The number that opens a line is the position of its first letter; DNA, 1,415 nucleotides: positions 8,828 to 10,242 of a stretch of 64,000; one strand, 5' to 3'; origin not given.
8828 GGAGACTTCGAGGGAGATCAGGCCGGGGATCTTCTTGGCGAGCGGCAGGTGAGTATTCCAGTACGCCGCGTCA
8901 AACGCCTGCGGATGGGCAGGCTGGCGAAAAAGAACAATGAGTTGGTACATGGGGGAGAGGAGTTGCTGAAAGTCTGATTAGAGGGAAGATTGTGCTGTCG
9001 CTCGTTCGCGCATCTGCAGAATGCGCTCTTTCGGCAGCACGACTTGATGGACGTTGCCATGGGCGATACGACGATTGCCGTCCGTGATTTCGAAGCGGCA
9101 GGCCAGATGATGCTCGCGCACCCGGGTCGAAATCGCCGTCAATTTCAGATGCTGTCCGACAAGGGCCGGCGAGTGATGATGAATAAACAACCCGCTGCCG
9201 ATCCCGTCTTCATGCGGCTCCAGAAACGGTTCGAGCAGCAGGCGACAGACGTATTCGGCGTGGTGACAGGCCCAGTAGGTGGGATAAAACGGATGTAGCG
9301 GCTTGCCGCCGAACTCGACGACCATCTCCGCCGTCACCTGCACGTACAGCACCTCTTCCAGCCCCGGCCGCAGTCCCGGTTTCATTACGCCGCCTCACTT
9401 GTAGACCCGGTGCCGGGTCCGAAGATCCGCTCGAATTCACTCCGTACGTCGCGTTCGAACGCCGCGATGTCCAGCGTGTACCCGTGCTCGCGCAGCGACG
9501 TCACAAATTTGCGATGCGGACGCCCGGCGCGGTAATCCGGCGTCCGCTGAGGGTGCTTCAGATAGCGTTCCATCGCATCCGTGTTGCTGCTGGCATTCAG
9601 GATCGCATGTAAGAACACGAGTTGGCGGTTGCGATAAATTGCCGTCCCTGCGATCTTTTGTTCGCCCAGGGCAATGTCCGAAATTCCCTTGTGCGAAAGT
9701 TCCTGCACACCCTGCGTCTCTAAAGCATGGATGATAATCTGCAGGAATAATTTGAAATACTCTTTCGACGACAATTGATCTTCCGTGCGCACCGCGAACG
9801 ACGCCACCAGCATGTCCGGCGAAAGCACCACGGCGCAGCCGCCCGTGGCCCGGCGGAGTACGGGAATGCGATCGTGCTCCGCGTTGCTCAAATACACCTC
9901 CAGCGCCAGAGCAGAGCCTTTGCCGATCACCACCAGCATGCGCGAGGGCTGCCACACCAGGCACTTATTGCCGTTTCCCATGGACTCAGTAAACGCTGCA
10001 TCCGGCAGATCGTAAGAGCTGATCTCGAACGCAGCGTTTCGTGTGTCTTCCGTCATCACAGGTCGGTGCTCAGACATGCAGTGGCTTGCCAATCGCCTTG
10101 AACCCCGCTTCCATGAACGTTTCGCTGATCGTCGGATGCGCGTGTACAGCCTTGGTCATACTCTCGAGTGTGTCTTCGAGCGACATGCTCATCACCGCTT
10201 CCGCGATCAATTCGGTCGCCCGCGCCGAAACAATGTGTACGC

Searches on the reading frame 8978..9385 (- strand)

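Call 5: search_protein_families(library=pfam, proteins=[window:8978-9385:-], max_evalue=0.01)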
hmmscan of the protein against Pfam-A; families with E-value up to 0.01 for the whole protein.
window:8978-9385:- (135 aa): 1 family
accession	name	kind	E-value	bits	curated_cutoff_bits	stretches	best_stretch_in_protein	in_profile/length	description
PF22636.2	FlK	-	1e-21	77.4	27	1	17-120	1-103/103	Fluoroacetyl-CoA-specific thioesterase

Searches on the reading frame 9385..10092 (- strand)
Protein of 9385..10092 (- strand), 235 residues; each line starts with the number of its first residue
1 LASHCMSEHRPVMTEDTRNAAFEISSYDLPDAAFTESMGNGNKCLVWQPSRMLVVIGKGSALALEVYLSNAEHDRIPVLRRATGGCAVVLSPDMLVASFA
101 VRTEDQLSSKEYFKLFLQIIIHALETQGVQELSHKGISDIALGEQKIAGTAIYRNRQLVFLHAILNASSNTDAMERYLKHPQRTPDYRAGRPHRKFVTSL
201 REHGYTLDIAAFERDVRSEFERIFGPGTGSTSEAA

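Call 5: search_protein_families(library=pfam, proteins=[window:9385-10092:-], max_evalue=0.01)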
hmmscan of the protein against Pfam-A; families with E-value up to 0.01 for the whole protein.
window:9385-10092:- (235 aa): 2 families
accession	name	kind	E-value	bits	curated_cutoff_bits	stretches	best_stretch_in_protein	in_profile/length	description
PF21948.1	LplA-B_cat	-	2e-31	110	27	1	39-220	20-199/200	Lipoyl protein ligase A/B catalytic domain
PF03099.24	BPL_LplA_LipB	-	3.7e-05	24.1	21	1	66-169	16-132/133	Biotin/lipoate A/B protein ligase family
